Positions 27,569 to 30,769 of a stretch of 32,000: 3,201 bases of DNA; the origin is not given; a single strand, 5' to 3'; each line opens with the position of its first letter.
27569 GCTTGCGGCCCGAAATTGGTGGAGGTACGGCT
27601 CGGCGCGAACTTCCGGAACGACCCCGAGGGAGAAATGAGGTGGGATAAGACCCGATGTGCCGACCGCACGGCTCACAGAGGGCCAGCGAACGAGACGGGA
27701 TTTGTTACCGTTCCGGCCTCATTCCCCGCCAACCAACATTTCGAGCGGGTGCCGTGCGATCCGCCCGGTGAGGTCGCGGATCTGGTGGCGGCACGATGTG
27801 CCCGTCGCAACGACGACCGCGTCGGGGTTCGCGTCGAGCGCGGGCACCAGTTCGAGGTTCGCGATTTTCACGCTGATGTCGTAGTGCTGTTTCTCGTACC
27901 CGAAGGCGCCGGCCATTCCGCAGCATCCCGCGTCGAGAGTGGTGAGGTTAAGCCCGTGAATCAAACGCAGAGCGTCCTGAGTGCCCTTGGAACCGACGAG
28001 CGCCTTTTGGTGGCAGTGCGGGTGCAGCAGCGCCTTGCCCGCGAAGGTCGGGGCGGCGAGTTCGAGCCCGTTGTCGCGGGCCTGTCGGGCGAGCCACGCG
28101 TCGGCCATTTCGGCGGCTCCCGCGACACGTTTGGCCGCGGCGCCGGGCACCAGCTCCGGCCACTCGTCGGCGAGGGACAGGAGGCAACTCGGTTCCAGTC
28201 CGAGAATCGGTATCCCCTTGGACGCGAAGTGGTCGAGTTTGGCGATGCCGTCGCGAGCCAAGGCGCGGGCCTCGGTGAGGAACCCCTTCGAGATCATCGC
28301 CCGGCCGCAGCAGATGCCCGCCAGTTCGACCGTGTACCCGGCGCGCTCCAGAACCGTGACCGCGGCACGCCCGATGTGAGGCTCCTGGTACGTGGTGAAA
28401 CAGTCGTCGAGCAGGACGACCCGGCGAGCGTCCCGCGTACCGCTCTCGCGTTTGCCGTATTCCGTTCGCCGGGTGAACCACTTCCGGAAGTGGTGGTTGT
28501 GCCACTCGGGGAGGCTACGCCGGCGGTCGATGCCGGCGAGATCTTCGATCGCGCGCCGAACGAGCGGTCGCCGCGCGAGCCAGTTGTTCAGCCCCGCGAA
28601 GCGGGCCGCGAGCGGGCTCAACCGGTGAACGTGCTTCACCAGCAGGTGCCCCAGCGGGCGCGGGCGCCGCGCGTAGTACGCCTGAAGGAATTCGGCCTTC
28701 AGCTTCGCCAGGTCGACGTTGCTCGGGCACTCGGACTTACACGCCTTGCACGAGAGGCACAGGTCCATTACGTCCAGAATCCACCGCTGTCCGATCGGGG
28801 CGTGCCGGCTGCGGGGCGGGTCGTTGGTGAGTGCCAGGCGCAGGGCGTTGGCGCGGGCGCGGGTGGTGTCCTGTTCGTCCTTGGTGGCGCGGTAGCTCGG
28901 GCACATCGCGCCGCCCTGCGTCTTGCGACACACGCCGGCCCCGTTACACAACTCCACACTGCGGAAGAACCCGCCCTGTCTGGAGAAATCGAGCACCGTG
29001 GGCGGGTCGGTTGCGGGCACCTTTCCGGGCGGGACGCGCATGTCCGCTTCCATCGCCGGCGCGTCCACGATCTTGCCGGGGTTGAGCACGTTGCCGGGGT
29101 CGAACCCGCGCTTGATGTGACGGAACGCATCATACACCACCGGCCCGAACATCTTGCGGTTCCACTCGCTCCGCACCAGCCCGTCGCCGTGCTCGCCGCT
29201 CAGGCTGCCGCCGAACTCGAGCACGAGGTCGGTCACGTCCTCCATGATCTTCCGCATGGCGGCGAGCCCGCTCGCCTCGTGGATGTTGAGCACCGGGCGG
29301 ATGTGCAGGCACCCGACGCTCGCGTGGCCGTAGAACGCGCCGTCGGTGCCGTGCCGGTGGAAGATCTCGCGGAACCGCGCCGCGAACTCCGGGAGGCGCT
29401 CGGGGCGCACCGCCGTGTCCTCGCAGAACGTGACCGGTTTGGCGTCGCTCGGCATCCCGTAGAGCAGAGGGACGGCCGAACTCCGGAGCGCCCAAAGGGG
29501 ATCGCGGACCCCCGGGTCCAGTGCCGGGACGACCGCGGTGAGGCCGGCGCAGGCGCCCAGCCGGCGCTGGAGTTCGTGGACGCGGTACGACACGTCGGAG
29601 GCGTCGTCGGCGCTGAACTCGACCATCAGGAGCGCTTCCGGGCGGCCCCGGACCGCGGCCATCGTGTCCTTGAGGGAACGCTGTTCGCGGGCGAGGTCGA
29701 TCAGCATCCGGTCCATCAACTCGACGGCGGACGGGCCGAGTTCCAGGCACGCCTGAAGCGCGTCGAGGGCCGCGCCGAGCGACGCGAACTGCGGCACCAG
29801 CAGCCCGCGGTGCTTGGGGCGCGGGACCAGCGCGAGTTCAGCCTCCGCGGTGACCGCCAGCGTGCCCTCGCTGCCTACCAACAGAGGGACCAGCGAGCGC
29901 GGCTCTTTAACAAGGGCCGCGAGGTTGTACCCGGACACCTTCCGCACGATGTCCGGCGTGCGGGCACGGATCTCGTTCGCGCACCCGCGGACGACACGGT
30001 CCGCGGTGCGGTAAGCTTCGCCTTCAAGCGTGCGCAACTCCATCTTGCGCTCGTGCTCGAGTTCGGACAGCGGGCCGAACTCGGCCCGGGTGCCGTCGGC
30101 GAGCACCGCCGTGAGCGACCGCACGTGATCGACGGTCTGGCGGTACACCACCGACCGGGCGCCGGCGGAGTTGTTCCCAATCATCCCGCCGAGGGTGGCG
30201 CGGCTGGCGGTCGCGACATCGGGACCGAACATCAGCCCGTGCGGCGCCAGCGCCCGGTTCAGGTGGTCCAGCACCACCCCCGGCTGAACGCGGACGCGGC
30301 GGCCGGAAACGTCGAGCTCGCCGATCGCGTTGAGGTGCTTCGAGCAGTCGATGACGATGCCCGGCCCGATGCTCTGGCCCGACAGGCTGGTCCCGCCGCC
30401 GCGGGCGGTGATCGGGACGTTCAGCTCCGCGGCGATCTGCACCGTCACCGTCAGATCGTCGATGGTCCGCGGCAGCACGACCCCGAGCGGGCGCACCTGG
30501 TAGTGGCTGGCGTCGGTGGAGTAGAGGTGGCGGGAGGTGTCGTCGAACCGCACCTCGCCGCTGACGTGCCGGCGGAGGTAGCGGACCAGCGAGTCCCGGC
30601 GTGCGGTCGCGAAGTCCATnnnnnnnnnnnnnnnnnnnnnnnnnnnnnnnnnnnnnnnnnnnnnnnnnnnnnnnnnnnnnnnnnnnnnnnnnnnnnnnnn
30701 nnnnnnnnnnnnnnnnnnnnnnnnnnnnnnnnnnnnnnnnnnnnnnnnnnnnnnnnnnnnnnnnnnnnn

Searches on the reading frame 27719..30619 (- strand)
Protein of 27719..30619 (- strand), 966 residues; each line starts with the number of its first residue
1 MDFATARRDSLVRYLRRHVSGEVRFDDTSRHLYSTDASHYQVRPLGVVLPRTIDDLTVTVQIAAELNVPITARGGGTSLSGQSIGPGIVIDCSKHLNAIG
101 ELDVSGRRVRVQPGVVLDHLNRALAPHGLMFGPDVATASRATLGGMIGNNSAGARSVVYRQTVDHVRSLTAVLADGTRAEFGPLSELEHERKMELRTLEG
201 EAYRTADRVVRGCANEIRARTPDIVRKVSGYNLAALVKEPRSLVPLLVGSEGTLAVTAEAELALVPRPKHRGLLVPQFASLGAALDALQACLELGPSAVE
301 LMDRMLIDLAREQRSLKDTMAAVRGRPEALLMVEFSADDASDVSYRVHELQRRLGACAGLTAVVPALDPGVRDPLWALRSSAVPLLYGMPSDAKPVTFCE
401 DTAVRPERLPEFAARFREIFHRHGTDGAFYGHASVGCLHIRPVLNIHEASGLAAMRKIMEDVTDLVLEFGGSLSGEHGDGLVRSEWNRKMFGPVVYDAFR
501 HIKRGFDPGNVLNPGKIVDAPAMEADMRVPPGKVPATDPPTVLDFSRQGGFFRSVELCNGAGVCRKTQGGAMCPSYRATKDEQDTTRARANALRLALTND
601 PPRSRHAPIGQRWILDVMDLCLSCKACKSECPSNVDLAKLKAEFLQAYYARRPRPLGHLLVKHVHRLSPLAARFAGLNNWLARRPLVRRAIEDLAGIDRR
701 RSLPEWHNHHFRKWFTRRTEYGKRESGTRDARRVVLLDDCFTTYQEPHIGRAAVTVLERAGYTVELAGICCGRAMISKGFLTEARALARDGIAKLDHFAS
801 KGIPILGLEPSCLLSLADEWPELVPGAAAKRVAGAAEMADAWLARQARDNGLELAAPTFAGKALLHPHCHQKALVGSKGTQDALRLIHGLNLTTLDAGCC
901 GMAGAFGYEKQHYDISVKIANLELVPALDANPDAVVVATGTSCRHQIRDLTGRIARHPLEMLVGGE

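Call 4: search_protein_families(library=pfam, proteins=[window:27719-30619:-], max_evalue=0.01)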
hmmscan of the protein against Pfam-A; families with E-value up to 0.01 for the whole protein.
window:27719-30619:- (966 aa): 6 families
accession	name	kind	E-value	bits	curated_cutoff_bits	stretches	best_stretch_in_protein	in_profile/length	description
PF02913.24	FAD-oxidase_C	-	2.6e-53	181.7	21.2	1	268-517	2-248/248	FAD linked oxidases, C-terminal domain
PF01565.28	FAD_binding_4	-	3.9e-38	130.7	26.4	1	44-180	1-137/139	FAD binding domain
PF02754.22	CCG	-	3.3e-10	40.4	20.6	2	736-816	3-84/85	Cysteine-rich domain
PF13183.11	Fer4_8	-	3.2e-08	34.4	27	1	555-635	2-68/68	4Fe-4S dicluster domain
PF13534.11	Fer4_17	-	3.3e-08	34.4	22.2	1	558-636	2-61/61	4Fe-4S dicluster domain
PF13237.11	Fer4_10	-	0.00097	19.5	25.5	0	619-635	7-23/53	4Fe-4S dicluster domain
